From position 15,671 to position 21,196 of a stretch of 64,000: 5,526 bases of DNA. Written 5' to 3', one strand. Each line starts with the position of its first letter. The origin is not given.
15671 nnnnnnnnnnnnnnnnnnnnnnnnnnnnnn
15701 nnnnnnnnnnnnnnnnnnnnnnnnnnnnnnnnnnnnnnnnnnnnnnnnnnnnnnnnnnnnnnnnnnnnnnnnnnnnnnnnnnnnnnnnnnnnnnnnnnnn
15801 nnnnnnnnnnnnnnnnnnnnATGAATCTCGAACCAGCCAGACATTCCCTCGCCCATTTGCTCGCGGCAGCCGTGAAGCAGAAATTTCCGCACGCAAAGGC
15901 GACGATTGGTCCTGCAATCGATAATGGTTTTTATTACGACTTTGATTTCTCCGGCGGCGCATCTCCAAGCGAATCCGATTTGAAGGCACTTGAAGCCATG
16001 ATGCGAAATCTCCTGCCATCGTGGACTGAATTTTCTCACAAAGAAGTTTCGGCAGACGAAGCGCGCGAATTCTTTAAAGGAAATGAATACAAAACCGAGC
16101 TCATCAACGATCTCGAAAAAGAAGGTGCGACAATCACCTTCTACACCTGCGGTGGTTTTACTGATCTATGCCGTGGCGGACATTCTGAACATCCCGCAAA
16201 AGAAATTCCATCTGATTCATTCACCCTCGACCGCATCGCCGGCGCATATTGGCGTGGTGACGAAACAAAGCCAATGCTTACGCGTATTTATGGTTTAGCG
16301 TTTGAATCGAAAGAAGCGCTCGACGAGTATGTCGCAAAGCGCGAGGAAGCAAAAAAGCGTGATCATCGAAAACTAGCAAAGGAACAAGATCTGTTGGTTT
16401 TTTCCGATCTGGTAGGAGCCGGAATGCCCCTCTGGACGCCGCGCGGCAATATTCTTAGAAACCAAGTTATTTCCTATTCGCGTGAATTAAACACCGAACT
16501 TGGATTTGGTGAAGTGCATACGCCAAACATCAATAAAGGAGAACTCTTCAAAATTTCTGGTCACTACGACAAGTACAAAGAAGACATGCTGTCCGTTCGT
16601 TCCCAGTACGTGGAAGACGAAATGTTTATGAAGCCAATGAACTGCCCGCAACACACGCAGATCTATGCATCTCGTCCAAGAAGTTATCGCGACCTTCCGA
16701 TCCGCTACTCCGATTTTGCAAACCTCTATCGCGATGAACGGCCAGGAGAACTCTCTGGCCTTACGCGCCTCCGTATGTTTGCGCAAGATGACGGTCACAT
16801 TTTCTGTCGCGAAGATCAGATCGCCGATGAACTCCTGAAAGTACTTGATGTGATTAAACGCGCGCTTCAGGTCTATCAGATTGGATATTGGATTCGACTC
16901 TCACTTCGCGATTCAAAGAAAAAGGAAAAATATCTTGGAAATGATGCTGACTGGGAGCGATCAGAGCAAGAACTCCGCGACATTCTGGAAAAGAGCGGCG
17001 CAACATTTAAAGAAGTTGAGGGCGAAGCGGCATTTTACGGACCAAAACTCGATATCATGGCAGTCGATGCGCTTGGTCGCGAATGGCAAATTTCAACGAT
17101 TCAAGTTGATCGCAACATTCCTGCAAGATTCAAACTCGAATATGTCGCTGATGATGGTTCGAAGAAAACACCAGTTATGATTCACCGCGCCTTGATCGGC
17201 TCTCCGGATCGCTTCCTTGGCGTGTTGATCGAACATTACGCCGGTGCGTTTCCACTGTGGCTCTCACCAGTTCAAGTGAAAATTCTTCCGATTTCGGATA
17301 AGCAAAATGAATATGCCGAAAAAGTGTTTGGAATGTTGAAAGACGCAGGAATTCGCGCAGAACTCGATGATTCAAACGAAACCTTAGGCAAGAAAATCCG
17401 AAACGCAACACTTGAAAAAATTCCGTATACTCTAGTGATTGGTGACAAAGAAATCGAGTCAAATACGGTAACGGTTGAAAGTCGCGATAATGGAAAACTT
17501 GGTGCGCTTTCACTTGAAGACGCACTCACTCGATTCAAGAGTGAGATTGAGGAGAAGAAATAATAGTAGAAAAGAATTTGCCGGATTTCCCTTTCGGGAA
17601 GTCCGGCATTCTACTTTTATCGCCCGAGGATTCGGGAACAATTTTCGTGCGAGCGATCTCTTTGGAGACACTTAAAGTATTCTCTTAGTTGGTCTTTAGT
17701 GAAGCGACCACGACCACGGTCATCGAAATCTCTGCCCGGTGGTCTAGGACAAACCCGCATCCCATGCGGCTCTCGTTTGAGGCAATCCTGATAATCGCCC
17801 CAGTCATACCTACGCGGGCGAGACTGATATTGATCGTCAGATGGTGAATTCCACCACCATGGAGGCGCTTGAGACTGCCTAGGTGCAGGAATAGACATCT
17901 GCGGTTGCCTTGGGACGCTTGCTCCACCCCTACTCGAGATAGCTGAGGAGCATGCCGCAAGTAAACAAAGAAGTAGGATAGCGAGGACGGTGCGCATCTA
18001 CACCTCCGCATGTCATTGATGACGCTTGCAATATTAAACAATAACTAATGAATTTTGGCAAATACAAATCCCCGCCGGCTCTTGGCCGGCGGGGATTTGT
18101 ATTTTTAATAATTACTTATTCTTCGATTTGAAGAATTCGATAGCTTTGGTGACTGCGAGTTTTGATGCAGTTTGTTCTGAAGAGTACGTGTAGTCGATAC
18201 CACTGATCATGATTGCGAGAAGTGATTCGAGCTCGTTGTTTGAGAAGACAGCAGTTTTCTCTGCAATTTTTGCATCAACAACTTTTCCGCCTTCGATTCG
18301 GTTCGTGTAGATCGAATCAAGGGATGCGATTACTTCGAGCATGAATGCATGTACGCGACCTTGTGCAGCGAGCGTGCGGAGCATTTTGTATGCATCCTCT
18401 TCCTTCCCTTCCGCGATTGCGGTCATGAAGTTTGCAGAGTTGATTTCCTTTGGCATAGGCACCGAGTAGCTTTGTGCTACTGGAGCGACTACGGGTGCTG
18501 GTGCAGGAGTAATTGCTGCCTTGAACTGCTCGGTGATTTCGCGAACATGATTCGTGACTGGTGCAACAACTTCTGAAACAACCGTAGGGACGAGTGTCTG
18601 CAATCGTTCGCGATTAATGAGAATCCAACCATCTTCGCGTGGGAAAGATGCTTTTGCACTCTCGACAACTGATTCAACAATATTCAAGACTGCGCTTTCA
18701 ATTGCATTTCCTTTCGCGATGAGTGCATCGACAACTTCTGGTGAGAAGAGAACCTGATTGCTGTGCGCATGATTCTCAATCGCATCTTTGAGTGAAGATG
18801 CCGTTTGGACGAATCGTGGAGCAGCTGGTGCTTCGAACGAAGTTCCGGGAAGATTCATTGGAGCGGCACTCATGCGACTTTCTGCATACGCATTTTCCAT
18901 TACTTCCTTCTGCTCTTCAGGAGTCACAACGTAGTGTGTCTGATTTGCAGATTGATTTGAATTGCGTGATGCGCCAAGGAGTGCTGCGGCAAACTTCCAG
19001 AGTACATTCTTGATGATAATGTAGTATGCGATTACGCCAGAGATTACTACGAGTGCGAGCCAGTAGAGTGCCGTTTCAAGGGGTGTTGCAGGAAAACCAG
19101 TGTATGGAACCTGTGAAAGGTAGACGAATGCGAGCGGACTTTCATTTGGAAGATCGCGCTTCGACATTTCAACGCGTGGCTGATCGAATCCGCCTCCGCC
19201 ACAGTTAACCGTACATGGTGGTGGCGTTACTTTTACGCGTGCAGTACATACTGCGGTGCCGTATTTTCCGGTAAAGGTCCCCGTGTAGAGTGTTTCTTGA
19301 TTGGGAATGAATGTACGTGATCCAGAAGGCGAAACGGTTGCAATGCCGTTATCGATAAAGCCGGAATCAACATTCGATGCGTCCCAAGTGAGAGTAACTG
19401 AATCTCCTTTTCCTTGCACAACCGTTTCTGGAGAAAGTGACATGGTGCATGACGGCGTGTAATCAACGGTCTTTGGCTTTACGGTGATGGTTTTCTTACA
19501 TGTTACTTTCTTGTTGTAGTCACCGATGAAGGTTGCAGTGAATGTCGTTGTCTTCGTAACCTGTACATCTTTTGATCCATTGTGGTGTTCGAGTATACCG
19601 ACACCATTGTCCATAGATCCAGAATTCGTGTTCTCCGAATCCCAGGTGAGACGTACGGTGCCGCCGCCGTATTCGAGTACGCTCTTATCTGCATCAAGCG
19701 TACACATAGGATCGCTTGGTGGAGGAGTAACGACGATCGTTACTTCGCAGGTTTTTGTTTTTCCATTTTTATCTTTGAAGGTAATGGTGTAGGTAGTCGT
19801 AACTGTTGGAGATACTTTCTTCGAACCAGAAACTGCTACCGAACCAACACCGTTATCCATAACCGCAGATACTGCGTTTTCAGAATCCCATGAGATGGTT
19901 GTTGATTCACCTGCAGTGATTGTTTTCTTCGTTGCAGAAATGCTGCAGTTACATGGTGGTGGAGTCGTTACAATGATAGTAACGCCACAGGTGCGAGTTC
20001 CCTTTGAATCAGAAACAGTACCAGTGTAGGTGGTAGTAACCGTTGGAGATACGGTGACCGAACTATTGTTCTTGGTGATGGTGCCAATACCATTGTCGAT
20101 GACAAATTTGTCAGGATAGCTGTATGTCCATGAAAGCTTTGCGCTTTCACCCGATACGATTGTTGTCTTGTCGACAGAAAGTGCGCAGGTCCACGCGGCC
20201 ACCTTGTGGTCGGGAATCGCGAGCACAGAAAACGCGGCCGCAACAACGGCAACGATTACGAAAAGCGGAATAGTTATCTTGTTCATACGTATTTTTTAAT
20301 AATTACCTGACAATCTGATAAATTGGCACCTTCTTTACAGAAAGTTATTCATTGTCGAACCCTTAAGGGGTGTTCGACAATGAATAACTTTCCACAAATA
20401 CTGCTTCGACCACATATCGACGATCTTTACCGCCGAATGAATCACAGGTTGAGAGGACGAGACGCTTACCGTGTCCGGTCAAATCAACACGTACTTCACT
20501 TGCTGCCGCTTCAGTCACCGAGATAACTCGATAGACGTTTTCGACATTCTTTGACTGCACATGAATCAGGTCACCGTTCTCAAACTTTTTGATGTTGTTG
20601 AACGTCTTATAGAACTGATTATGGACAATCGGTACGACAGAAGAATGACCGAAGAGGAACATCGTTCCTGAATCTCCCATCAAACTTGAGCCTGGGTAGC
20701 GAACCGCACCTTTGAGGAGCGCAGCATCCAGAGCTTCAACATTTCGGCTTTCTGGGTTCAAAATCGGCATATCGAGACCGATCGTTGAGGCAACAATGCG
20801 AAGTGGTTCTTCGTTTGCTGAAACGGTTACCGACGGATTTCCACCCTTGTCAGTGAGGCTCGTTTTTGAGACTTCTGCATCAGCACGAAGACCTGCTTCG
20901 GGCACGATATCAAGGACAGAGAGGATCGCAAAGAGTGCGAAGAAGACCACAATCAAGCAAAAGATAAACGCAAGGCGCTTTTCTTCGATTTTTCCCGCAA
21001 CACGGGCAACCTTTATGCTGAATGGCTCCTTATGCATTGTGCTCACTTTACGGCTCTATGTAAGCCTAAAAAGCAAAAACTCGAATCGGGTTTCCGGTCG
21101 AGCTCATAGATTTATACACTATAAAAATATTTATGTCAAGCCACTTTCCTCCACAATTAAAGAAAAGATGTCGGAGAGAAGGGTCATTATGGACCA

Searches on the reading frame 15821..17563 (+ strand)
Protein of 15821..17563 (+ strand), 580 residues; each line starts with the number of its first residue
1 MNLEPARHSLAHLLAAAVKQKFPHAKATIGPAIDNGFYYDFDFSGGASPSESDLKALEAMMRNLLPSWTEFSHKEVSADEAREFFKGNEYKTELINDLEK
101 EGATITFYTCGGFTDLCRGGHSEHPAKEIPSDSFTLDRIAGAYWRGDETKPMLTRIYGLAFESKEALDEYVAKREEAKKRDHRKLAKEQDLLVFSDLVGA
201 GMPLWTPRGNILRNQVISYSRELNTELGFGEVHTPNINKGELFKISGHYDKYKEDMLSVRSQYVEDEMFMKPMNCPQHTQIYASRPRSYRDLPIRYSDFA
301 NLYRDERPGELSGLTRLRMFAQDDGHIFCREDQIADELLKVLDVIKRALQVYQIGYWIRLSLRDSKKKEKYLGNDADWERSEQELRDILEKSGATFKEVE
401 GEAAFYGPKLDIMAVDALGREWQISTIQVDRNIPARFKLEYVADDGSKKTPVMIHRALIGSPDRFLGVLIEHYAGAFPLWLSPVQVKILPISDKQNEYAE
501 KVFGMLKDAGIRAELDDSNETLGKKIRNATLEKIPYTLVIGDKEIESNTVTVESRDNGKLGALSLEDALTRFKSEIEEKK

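Call 51: search_protein_families(library=pfam, proteins=[window:15821-17563:+], max_evalue=0.001)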
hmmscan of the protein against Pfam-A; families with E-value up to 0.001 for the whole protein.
window:15821-17563:+ (580 aa): 3 families
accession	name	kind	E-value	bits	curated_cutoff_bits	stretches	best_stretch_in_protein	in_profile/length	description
PF00587.30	tRNA-synt_2b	-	1.8e-42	145.9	29.3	1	265-473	8-179/179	tRNA synthetase class II core domain (G, H, P, S and T)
PF03129.25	HGTP_anticodon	-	1.7e-27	95.8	21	1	485-574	1-93/94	Anticodon binding domain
PF07973.19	tRNA_SAD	-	0.00049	20.5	24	0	105-157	1-44/44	Threonyl and Alanyl tRNA synthetase second additional domain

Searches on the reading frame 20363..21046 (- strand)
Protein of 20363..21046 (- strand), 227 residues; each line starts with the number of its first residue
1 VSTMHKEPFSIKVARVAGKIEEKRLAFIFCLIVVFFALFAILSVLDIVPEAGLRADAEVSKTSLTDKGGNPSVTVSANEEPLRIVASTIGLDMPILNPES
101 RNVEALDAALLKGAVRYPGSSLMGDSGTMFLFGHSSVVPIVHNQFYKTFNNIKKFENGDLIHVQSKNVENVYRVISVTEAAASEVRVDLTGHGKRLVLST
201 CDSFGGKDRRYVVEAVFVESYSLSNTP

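Call 76: search_protein_families(library=pfam, proteins=[window:20363-21046:-], max_evalue=0.001)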
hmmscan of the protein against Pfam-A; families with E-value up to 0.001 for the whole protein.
window:20363-21046:- (227 aa): 1 family
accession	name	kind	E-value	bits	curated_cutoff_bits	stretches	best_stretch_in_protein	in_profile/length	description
PF04203.18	Sortase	-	6.7e-18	65.1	26.6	1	88-216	5-123/125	Sortase domain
